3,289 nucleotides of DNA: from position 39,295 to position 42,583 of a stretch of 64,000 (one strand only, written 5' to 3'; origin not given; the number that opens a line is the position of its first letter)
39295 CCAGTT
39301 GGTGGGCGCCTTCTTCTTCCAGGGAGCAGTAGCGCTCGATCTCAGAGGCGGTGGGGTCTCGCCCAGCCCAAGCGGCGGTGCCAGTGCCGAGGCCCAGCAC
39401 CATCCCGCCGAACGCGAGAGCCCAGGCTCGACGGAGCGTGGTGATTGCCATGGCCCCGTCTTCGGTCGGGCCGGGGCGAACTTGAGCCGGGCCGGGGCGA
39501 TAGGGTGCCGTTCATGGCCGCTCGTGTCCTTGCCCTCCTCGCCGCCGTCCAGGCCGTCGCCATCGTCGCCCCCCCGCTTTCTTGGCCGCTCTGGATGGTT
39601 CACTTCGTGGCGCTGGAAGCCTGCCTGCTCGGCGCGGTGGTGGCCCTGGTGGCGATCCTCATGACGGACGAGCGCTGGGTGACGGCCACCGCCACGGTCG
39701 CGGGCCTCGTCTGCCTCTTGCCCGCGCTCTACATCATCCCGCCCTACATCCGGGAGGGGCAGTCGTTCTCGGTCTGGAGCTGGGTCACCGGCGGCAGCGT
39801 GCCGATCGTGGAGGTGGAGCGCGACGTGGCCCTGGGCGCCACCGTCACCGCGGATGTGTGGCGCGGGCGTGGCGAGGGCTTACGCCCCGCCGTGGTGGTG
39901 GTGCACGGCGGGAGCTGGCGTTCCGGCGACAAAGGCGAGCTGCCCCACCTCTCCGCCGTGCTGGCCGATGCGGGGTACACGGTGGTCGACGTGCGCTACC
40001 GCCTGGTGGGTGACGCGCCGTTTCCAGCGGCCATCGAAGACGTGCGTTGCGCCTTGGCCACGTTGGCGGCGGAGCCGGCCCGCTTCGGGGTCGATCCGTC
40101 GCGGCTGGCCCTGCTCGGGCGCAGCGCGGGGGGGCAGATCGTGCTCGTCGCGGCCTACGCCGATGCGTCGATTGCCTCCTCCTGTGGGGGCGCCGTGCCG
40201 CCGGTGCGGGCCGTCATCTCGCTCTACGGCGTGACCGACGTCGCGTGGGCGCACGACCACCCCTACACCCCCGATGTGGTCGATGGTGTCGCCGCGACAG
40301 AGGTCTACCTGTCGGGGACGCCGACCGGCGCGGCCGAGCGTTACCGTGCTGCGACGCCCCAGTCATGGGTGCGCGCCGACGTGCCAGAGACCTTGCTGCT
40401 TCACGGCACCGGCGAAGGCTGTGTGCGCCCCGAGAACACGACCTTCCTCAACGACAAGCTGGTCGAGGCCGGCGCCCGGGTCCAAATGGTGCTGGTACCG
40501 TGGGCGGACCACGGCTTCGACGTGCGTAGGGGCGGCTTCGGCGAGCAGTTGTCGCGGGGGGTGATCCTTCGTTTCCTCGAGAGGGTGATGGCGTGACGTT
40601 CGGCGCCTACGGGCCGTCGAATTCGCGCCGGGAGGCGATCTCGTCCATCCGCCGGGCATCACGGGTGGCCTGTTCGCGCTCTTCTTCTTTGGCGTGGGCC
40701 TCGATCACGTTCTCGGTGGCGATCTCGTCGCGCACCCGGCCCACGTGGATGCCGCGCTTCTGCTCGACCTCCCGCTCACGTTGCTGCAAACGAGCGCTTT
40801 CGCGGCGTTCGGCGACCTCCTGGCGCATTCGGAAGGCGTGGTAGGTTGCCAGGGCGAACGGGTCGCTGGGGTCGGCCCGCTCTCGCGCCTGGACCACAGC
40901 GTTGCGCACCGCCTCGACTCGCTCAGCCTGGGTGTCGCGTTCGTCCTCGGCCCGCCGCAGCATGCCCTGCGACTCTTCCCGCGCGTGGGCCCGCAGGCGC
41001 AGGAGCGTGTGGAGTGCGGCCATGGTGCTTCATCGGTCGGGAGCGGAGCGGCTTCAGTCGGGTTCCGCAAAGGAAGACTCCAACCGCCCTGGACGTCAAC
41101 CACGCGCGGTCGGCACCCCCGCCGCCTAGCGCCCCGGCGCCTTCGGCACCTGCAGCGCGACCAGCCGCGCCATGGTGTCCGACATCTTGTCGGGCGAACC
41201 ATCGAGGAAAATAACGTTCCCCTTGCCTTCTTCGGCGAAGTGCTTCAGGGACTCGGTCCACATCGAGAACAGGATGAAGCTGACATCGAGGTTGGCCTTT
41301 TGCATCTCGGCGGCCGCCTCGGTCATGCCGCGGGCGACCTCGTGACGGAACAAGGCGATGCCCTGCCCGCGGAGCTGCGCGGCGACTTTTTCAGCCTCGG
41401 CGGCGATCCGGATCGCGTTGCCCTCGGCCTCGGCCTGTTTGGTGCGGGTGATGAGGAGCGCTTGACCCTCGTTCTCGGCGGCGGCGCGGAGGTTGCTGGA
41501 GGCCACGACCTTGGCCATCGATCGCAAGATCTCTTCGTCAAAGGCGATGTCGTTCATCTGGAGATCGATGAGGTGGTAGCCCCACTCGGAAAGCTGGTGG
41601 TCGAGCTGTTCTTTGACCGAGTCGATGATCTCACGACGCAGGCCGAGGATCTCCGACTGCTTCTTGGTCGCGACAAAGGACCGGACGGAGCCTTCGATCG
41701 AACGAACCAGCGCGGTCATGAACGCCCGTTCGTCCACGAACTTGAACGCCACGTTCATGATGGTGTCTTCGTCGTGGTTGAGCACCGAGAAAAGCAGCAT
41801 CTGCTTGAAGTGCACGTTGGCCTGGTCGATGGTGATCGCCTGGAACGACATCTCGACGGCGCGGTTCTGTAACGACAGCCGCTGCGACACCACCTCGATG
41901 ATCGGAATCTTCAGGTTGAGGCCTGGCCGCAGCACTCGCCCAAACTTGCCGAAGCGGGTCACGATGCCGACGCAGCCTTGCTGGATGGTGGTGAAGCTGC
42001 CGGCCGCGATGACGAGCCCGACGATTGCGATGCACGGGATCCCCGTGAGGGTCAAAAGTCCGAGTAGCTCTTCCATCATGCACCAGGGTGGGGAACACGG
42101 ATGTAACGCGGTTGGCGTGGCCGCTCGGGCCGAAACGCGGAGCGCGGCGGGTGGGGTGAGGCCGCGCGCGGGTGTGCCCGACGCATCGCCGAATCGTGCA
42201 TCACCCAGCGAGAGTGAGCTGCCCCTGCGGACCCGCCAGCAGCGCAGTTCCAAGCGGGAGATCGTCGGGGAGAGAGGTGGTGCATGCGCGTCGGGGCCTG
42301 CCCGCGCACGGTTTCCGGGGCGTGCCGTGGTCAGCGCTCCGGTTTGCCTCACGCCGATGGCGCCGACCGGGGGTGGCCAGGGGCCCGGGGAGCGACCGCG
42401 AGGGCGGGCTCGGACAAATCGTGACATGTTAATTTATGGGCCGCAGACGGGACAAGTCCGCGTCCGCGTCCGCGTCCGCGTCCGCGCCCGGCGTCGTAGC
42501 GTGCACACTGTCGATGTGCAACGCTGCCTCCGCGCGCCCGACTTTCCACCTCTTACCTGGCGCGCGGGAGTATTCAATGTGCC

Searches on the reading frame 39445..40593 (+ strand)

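Call 20: search_protein_families(library=pfam, proteins=[window:39445-40593:+], max_evalue=0.00001)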
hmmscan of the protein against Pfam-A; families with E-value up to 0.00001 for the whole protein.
window:39445-40593:+ (383 aa): 4 families
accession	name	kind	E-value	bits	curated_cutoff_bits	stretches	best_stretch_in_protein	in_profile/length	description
PF20434.5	BD-FAE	-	3.3e-34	118.7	26.8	1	146-339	12-215/215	BD-FAE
PF07859.19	Abhydrolase_3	-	3.5e-20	73.1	25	1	150-358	1-208/210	alpha/beta hydrolase fold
PF00326.27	Peptidase_S9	-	4.5e-10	39.8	22.6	1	205-361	53-192/213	Prolyl oligopeptidase family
PF00135.34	COesterase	-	9.2e-06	25.3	27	0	143-237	99-201/515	Carboxylesterase family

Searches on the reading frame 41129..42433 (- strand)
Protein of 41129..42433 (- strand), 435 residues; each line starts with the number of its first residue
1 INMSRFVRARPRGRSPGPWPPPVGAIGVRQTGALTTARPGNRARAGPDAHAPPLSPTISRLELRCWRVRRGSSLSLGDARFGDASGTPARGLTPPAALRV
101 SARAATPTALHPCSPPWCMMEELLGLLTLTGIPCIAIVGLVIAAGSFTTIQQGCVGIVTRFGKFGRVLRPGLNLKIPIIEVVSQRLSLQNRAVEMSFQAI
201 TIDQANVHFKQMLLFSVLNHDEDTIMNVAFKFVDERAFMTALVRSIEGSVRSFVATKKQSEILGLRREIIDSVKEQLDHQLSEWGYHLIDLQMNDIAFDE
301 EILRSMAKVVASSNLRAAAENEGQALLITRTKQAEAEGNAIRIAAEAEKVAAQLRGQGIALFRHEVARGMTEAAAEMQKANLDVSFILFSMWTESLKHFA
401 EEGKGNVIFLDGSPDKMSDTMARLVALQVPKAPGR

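Call 20: search_protein_families(library=pfam, proteins=[window:41129-42433:-], max_evalue=0.00001)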
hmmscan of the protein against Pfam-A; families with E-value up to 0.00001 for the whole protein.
window:41129-42433:- (435 aa): 1 family
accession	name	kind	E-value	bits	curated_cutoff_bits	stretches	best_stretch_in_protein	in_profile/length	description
PF01145.31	Band_7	-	2.7e-28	99.6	23.6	1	149-325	2-174/176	SPFH domain / Band 7 family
